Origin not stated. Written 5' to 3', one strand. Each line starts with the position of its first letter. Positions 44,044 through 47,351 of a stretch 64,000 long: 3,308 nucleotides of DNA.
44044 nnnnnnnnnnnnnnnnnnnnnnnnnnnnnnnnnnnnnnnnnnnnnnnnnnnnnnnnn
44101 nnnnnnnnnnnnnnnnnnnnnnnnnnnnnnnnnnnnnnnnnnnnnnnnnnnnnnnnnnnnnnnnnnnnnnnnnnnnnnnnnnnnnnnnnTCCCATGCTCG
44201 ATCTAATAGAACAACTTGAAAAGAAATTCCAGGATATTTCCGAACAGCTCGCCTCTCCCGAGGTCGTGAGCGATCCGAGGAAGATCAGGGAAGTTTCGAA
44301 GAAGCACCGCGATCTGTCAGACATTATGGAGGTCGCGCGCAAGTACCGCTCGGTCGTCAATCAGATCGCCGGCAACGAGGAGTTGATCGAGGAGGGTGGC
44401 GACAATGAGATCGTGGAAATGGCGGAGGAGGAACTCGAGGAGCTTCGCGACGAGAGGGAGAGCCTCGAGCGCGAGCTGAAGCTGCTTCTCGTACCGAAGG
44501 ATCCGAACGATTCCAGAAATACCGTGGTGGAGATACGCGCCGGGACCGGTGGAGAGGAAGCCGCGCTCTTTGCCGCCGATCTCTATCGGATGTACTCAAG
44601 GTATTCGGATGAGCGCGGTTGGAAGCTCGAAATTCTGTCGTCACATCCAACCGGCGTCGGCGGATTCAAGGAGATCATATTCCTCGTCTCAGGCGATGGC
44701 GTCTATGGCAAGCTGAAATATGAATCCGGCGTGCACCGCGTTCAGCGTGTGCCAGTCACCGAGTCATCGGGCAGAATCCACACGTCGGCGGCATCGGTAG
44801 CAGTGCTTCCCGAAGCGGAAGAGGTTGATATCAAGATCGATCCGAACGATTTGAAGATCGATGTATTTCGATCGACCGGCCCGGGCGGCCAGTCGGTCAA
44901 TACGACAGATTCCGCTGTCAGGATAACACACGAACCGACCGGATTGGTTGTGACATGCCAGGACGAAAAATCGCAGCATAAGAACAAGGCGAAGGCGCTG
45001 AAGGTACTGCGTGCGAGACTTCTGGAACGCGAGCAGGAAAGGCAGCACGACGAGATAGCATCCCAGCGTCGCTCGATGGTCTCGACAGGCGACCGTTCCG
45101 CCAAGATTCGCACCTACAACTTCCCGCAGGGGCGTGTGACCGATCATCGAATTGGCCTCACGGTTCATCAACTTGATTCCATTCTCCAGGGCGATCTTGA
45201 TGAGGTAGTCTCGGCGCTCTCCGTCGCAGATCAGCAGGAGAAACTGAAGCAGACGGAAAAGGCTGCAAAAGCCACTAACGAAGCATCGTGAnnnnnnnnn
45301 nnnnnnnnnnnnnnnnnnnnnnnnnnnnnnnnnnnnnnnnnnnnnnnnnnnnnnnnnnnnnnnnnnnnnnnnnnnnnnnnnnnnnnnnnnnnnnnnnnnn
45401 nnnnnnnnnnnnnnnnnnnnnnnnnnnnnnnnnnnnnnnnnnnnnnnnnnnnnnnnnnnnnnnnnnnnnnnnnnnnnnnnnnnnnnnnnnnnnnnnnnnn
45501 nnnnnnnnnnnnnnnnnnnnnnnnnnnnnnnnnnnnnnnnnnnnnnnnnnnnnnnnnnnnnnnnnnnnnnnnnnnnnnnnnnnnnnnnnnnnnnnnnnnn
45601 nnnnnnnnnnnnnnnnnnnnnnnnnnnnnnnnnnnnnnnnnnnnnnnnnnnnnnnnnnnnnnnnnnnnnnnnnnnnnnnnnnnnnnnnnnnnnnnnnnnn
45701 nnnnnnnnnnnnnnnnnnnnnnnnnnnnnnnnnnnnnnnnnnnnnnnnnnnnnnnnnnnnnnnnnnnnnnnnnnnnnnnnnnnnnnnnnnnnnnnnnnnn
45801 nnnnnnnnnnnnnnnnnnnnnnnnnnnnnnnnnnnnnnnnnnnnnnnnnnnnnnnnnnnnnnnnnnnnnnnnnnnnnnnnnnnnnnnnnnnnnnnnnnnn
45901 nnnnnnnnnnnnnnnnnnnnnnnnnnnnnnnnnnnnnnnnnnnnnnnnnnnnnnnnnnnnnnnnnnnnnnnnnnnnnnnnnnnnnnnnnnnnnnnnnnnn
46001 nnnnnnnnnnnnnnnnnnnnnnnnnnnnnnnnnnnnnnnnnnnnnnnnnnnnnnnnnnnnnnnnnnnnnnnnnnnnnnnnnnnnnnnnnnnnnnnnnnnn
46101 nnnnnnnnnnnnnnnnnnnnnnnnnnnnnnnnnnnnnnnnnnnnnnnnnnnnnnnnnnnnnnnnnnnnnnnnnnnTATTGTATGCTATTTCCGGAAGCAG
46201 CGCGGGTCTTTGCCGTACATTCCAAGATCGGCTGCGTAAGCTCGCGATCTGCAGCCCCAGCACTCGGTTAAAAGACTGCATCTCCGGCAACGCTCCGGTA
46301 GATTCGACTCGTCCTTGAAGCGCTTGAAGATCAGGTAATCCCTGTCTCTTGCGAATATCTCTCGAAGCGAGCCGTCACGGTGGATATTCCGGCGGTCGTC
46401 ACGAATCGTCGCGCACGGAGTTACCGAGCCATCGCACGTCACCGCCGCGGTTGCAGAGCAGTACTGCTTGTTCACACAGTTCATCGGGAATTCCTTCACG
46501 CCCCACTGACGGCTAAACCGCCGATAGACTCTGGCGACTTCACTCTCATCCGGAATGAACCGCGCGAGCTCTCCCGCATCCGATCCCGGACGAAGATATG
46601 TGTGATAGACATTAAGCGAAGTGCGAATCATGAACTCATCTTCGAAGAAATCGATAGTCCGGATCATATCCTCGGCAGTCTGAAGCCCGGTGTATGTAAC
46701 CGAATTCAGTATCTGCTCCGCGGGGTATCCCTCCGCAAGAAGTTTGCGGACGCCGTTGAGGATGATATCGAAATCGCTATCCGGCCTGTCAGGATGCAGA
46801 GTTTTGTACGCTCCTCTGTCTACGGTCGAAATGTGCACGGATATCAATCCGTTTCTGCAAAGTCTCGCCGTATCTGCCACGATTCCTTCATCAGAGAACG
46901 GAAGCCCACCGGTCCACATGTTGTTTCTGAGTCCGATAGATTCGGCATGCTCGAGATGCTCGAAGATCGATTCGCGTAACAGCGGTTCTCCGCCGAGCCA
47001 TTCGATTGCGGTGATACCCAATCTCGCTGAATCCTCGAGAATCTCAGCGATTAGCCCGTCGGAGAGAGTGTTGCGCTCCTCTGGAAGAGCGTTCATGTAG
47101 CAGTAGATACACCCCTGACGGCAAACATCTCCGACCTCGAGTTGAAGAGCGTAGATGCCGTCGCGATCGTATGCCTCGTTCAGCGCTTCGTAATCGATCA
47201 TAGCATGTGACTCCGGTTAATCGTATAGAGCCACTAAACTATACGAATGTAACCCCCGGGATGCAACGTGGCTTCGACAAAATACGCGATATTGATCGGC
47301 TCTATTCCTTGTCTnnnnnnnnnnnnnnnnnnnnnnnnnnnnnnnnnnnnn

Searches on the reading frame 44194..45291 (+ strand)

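Call 15: search_protein_families(library=pfam, proteins=[window:44194-45291:+])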
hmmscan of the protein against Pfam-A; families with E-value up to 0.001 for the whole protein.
window:44194-45291:+ (365 aa): 3 families
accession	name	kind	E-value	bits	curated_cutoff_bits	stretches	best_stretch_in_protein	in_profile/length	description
PF03462.23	PCRF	-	6e-75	251.8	24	1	8-202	1-194/194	PCRF domain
PF00472.26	RF-1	-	5.3e-44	149.3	35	1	209-319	1-116/116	RF-1 domain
PF16326.10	ABC_tran_CTD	-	4.2e-05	24.1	32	1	3-43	15-55/69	ABC transporter C-terminal domain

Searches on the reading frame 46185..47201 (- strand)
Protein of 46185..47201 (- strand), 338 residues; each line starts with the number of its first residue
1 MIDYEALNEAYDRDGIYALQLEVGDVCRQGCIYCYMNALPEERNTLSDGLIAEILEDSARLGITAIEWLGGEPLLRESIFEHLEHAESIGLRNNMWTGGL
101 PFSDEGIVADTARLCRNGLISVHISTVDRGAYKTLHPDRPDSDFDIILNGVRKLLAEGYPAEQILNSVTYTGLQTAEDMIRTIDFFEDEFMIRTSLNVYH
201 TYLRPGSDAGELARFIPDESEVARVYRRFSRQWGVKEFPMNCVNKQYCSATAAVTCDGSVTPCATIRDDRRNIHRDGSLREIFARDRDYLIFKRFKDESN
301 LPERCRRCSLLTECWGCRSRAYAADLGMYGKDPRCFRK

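Call 15: search_protein_families(library=pfam, proteins=[window:46185-47201:-])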
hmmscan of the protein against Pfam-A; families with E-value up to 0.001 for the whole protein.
window:46185-47201:- (338 aa): 2 families
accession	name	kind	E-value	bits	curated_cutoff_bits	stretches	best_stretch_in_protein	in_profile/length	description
PF04055.27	Radical_SAM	-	1.1e-12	48.8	29.5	1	22-185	2-165/166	Radical SAM superfamily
PF13186.11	SPASM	-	0.00012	22.7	21.5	1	249-308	5-66/67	Iron-sulfur cluster-binding domain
